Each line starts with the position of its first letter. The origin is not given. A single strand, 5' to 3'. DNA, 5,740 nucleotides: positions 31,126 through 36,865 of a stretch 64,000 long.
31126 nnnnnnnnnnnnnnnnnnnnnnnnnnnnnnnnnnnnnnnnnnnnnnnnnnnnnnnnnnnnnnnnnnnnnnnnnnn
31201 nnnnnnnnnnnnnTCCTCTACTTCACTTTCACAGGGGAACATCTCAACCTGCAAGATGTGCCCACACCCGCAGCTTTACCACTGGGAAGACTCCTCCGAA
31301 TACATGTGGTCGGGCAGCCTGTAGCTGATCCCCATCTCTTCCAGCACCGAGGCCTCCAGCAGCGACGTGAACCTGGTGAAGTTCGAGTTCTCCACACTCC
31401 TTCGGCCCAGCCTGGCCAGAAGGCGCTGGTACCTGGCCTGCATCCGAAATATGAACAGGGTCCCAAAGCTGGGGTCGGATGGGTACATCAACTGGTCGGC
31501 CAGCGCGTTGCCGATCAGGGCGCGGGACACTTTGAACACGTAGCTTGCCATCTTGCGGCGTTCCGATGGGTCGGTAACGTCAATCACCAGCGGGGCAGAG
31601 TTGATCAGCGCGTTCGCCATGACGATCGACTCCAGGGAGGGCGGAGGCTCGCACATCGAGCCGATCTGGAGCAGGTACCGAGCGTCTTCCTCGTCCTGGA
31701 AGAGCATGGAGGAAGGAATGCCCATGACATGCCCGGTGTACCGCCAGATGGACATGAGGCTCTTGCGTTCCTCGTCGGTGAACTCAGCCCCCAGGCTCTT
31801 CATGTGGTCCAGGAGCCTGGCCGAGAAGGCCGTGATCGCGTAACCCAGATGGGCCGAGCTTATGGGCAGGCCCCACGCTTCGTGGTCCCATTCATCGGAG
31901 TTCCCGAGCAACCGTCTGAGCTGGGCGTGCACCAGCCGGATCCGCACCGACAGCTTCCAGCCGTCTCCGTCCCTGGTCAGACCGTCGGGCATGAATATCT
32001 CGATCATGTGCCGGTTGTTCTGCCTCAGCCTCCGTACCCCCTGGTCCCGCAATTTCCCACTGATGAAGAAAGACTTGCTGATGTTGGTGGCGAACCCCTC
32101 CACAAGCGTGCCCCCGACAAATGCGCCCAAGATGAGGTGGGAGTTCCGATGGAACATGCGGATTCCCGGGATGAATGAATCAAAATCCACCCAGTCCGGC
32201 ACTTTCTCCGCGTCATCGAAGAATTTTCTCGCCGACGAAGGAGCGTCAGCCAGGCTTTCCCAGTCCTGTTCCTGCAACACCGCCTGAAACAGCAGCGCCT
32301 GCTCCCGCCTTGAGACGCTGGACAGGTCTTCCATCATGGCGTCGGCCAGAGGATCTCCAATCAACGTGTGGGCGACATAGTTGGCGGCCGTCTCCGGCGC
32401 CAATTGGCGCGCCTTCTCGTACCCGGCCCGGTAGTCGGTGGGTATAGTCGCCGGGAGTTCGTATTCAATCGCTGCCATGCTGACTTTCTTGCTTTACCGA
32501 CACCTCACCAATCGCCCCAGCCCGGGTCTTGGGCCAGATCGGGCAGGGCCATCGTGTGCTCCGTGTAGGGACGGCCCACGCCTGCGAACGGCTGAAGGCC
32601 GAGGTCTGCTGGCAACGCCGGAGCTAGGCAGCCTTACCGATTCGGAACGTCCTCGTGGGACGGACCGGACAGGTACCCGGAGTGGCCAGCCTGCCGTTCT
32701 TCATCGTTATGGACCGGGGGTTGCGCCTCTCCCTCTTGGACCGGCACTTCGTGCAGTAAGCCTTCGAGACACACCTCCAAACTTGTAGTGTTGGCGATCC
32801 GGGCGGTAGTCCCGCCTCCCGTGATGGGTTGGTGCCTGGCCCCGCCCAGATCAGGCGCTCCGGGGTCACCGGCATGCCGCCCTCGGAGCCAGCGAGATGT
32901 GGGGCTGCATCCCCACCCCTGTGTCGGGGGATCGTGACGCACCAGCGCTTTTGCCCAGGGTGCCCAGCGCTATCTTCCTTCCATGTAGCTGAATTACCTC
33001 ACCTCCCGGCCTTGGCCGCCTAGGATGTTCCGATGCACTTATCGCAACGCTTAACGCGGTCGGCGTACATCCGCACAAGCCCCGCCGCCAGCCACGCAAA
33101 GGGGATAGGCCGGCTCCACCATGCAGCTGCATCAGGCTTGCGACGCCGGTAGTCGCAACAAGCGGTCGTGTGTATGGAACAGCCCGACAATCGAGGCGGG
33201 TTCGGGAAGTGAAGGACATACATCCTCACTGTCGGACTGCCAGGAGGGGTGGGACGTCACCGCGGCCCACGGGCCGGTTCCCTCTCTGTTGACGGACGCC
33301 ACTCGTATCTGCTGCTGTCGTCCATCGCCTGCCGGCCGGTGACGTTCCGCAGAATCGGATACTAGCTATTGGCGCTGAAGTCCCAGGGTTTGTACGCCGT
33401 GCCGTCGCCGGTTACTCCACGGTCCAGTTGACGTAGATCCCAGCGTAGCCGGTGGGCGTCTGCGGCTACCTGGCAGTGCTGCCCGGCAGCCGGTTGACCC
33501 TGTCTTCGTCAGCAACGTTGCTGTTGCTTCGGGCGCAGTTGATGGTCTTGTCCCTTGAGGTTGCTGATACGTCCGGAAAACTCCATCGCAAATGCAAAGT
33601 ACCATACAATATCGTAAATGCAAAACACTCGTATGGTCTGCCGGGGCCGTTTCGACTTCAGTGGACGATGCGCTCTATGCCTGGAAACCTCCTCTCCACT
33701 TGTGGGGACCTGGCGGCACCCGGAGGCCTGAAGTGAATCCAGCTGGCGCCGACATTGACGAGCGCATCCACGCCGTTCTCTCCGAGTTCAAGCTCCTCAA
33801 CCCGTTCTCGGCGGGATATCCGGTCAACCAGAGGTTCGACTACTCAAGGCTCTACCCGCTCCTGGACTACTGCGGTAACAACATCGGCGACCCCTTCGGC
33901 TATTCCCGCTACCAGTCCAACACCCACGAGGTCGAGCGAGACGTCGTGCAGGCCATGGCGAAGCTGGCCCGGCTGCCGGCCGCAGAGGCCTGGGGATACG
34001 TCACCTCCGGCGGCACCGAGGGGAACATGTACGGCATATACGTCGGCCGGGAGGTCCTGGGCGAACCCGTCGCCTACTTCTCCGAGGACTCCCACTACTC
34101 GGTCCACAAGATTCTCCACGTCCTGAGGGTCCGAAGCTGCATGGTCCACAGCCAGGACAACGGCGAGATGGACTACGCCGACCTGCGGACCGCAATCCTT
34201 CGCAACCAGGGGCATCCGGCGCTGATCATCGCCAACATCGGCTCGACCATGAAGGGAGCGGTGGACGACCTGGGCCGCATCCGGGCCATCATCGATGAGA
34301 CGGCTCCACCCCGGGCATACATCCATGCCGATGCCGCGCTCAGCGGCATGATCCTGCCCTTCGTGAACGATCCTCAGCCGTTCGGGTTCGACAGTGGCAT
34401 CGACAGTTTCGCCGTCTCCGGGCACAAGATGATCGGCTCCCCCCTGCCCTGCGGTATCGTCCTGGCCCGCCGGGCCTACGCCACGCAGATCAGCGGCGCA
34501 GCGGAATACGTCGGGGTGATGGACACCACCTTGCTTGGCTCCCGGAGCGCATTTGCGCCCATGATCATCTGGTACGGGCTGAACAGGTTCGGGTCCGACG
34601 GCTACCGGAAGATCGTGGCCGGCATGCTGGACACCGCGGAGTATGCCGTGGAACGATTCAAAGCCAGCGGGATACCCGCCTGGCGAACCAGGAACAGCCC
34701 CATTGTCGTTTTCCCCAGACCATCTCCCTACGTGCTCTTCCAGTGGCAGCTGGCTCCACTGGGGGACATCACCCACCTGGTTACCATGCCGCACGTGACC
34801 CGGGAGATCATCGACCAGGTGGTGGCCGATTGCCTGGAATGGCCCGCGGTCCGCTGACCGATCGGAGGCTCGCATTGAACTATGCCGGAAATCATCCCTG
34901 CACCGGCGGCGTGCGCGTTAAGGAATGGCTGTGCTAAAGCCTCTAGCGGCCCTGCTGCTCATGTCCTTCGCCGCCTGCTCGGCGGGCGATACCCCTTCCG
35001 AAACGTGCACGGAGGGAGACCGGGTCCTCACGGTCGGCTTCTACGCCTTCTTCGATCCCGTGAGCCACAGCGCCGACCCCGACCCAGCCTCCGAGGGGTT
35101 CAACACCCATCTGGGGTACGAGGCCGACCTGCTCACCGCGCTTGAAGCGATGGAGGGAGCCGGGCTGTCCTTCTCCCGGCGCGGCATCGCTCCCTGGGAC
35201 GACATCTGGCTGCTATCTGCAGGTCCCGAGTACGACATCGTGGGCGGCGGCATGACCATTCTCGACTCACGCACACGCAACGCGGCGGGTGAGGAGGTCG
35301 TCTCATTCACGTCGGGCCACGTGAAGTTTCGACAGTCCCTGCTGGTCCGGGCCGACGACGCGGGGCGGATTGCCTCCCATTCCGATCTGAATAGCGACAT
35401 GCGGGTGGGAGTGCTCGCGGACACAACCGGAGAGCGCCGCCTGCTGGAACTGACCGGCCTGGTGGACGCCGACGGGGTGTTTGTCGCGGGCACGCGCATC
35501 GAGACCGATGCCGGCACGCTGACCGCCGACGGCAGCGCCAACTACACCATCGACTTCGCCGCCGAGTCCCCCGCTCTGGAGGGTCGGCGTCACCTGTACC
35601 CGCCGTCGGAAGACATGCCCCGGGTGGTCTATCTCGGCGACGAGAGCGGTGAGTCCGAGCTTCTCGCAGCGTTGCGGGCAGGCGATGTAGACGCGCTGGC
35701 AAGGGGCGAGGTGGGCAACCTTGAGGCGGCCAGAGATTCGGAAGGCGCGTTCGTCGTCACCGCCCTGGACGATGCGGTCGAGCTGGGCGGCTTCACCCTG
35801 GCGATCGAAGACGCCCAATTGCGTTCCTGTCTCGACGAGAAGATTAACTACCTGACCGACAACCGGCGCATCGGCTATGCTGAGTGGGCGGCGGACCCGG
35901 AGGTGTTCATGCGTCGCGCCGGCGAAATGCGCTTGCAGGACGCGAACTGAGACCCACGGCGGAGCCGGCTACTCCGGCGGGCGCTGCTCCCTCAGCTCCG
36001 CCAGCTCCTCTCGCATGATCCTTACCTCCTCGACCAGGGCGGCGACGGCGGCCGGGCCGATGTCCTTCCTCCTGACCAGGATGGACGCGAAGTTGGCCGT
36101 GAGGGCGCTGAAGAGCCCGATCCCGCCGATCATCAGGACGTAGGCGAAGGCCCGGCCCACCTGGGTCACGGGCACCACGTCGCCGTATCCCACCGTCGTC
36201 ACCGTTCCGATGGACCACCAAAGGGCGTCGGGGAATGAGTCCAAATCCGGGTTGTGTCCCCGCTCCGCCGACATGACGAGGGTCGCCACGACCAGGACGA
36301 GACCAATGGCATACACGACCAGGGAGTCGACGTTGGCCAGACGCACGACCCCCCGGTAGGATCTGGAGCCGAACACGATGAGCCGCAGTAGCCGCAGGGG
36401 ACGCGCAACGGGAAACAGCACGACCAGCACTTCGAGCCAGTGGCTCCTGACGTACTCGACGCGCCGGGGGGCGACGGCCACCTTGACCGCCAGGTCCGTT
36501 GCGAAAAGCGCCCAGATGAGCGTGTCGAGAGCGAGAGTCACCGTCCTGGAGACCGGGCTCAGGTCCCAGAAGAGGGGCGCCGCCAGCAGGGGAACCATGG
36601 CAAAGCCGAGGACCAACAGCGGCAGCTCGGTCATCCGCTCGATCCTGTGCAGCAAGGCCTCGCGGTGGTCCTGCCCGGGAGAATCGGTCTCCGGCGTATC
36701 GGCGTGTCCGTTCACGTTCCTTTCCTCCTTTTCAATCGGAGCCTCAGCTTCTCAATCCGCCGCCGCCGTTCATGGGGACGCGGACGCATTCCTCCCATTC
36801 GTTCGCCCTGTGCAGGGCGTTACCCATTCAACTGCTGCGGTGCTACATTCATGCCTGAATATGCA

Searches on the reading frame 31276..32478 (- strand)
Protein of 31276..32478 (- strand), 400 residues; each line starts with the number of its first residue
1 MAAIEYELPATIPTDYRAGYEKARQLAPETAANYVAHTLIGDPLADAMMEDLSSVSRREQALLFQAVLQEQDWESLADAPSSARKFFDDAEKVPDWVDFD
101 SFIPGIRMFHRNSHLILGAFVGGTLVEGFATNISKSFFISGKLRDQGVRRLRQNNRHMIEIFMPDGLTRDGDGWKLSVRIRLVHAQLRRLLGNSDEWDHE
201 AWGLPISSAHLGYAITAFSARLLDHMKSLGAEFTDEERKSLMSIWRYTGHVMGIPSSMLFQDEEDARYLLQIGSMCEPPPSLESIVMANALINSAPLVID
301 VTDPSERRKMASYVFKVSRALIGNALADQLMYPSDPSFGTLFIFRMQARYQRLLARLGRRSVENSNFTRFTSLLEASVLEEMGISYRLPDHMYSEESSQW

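Call 11: search_protein_families(library=pfam, proteins=[window:31276-32478:-], max_evalue=0.001)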
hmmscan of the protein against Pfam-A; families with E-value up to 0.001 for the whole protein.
window:31276-32478:- (400 aa): 1 family
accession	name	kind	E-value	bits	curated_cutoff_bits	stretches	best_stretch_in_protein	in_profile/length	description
PF09995.15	MPAB_Lcp_cat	-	1e-17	65.4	23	1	140-346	34-224/231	ER-bound oxygenase mpaB/B'/Rubber oxygenase, catalytic domain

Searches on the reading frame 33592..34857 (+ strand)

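Call 10: search_protein_families(library=pfam, proteins=[window:33592-34857:+], max_evalue=0.001)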
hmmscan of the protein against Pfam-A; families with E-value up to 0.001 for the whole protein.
window:33592-34857:+ (421 aa): 2 families
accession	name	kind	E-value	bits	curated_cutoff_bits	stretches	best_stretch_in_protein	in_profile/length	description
PF00282.25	Pyridoxal_deC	-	1.5e-25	90.2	27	1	112-358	78-355/375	Pyridoxal-dependent decarboxylase conserved domain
PF00266.25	Aminotran_5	-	0.00026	20.5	21.5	1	180-300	114-221/371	Aminotransferase class-V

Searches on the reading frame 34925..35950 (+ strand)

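Call 10: search_protein_families(library=pfam, proteins=[window:34925-35950:+], max_evalue=0.001)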
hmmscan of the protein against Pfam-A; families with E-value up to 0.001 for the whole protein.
window:34925-35950:+ (341 aa): 1 family
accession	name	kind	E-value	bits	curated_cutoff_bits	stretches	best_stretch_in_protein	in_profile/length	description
PF00497.25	SBP_bac_3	-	4.1e-05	23.8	26.4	1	61-307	20-113/132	Bacterial extracellular solute-binding proteins, family 3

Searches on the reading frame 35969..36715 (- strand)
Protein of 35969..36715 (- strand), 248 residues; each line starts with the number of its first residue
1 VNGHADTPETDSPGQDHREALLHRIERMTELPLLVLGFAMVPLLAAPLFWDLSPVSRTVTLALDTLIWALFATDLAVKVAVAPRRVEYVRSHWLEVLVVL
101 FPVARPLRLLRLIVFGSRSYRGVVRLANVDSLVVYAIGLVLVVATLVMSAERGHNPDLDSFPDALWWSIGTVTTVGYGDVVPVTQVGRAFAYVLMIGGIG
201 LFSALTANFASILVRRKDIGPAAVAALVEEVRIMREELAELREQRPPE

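Call 10: search_protein_families(library=pfam, proteins=[window:35969-36715:-], max_evalue=0.001)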
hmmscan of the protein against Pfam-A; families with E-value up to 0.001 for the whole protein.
window:35969-36715:- (248 aa): 2 families
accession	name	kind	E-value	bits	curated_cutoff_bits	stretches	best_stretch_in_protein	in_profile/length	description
PF07885.22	Ion_trans_2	-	1.1e-19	70.5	22.5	1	139-214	5-78/79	Ion channel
PF00520.37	Ion_trans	-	1.4e-11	44.6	25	1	58-214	33-234/241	Ion transport protein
